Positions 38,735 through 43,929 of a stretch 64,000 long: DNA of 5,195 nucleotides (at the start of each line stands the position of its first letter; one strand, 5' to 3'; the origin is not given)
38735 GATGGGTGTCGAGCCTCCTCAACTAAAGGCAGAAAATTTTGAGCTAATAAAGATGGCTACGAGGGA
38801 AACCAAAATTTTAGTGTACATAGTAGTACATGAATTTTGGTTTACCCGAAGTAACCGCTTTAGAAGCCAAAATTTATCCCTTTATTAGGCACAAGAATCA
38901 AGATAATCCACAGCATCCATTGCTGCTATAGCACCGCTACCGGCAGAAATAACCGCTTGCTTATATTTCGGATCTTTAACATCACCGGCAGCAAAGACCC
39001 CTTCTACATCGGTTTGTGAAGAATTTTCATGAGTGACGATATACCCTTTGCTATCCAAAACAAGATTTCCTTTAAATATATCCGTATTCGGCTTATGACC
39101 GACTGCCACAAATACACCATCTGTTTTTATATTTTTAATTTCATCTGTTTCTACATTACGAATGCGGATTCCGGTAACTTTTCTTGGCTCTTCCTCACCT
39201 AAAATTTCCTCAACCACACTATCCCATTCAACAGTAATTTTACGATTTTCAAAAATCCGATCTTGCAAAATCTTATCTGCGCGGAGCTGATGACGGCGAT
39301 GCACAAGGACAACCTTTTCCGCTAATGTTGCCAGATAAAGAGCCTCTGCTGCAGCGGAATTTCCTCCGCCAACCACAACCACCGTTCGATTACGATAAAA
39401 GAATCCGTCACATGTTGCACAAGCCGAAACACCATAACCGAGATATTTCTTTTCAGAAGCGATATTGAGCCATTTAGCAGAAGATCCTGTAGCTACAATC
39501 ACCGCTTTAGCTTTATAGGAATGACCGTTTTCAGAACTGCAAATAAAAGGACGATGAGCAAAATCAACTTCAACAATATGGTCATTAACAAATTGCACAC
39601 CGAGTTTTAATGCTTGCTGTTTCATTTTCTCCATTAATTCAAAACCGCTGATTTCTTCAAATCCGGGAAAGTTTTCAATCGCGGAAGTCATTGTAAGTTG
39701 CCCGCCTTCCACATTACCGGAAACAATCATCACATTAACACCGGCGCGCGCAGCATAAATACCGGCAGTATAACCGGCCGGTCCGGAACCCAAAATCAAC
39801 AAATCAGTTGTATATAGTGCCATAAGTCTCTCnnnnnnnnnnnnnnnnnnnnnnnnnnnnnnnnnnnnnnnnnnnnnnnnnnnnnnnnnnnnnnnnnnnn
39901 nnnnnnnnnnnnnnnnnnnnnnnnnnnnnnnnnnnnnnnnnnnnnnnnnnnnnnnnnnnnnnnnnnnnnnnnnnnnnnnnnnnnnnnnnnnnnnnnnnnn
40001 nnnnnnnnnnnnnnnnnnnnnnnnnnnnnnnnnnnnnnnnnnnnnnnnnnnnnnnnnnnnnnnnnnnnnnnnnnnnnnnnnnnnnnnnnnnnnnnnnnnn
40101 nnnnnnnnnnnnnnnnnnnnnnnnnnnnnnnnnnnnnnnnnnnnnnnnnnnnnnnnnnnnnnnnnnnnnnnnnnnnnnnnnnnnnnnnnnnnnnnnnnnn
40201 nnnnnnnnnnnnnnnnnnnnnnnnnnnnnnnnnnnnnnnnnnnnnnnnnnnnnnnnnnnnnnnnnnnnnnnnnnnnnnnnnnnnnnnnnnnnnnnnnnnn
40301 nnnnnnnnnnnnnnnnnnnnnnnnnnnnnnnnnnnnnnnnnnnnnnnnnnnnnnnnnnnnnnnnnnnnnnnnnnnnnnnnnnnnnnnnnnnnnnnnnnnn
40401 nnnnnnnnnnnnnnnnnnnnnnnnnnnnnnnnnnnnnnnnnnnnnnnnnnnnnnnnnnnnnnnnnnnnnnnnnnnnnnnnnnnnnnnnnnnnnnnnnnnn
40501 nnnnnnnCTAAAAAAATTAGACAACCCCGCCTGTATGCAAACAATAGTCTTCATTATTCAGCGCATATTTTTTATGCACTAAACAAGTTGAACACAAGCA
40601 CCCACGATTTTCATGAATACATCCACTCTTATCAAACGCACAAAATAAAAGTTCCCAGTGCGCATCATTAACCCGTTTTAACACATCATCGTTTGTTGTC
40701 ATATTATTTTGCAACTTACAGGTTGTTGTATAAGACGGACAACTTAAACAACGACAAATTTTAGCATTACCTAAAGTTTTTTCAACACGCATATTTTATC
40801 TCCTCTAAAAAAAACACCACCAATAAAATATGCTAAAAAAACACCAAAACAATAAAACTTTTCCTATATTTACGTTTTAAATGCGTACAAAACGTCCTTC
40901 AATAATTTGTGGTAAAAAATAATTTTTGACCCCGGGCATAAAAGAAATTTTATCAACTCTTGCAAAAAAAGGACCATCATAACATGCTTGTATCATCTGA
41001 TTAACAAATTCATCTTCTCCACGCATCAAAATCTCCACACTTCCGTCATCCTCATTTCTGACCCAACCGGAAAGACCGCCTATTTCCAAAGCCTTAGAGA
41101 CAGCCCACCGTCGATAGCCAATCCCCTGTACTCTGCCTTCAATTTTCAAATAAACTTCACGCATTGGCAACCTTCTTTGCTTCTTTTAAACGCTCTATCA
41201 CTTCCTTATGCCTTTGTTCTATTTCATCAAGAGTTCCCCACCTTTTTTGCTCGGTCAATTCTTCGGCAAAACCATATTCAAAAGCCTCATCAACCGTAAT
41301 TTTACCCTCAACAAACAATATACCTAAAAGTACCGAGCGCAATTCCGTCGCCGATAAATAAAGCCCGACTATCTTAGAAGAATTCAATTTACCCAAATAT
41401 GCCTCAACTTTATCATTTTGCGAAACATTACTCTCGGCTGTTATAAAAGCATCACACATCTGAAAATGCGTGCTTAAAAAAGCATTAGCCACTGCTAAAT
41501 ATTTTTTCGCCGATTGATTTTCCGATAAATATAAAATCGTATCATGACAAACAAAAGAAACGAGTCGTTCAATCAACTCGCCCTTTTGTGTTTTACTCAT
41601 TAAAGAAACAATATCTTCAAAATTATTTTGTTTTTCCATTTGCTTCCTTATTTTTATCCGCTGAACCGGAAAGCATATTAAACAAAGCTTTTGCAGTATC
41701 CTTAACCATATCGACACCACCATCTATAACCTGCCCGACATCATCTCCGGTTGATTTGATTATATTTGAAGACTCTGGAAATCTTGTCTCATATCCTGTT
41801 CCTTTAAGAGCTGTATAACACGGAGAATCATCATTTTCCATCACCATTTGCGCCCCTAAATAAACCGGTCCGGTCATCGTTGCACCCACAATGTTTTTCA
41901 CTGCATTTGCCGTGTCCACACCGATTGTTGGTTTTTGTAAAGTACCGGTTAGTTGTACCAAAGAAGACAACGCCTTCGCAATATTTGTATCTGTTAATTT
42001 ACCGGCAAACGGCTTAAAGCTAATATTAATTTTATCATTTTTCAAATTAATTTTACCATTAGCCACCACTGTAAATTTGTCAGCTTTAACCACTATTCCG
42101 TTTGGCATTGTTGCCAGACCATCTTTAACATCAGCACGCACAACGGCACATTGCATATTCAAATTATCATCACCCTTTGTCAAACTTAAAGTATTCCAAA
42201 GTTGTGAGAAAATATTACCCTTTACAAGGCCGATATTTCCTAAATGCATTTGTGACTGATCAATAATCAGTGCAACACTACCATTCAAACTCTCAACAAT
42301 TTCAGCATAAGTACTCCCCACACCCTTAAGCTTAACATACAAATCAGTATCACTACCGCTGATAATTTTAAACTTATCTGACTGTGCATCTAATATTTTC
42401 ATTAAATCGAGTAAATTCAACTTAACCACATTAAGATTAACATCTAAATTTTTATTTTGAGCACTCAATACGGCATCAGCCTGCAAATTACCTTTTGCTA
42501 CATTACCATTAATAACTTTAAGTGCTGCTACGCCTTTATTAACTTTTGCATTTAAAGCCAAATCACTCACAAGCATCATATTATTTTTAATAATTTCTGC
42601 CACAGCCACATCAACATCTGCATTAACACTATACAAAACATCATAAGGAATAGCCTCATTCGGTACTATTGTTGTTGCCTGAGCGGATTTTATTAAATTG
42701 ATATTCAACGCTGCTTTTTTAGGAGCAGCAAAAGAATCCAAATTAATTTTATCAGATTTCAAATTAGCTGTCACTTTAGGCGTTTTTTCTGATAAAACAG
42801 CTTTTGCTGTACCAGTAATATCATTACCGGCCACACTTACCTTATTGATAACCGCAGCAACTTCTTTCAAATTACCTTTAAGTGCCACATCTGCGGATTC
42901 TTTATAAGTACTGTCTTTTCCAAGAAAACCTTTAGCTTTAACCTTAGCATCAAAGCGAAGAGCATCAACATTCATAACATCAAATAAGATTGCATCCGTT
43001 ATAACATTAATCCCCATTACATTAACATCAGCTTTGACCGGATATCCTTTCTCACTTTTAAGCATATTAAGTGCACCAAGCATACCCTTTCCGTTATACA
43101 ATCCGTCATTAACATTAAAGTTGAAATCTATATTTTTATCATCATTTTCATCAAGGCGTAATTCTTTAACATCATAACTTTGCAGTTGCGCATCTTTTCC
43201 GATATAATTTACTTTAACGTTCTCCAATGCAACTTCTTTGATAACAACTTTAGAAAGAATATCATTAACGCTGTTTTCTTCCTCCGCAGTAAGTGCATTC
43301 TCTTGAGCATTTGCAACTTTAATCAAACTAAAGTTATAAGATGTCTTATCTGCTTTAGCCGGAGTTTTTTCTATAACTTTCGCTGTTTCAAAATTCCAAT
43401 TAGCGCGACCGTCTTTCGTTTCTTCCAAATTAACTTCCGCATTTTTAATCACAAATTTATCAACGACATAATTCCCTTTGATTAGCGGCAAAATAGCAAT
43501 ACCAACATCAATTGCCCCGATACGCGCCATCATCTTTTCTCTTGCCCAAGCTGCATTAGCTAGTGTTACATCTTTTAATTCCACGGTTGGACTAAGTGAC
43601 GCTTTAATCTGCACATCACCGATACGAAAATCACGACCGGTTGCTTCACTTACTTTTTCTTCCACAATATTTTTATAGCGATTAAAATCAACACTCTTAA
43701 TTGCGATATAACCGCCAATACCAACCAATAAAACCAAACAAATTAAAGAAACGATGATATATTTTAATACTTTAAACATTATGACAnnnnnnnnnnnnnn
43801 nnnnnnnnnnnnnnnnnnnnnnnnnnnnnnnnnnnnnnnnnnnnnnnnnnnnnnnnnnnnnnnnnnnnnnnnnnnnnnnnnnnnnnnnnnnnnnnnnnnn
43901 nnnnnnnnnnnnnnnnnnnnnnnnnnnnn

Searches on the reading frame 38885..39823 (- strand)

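Call 12: search_protein_families(library=pfam, proteins=[window:38885-39823:-], max_evalue=0.00001)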
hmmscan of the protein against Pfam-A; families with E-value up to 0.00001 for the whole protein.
window:38885-39823:- (312 aa): 7 families
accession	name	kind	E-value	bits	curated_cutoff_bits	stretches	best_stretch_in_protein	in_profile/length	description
PF07992.20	Pyr_redox_2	-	2.1e-52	178.8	26.1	1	7-296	2-290/291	Pyridine nucleotide-disulphide oxidoreductase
PF13738.12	Pyr_redox_3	-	4.4e-20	72.6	30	1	80-280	101-305/305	Pyridine nucleotide-disulphide oxidoreductase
PF00070.33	Pyr_redox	-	3.8e-12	47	22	1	148-221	2-79/82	Pyridine nucleotide-disulphide oxidoreductase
PF12831.13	FAD_oxidored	-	3.8e-09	36.8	27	1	7-46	1-41/416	FAD dependent oxidoreductase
PF01266.30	DAO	-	4e-08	33.6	27.9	0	58-117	146-207/353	FAD dependent oxidoreductase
PF00890.30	FAD_binding_2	-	1.3e-06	28.4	20.4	0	7-54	1-49/414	FAD binding domain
PF03486.20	HI0933_like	-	8.6e-06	25.8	50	0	7-40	2-35/244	HI0933-like protein Rossmann domain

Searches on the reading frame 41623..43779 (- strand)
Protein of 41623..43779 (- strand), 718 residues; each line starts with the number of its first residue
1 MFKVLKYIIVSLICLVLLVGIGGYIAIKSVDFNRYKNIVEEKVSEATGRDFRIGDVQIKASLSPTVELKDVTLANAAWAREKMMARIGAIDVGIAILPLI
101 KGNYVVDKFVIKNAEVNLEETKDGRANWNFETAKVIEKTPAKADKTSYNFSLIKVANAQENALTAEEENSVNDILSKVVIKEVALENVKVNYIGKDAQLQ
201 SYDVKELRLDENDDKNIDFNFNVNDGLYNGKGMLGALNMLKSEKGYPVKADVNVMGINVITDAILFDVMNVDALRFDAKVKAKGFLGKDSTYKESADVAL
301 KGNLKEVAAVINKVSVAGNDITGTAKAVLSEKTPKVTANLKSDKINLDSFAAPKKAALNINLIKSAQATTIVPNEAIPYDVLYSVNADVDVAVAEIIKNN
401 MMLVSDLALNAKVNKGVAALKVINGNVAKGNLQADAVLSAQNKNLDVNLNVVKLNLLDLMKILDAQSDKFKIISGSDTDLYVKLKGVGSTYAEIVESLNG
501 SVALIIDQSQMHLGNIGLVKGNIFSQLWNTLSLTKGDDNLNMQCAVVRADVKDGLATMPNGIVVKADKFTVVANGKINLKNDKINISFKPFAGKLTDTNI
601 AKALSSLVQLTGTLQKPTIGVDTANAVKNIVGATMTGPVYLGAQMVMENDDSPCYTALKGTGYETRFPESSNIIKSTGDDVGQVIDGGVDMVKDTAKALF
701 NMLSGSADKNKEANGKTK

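Call 11: search_protein_families(library=pfam, proteins=[window:41623-43779:-], max_evalue=0.00001)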
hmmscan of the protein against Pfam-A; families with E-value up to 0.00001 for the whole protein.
window:41623-43779:- (718 aa): 1 family
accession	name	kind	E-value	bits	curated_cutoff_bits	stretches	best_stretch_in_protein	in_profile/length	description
PF05170.20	AsmA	-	7.5e-44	151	29.8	2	1-203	1-182/607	AsmA family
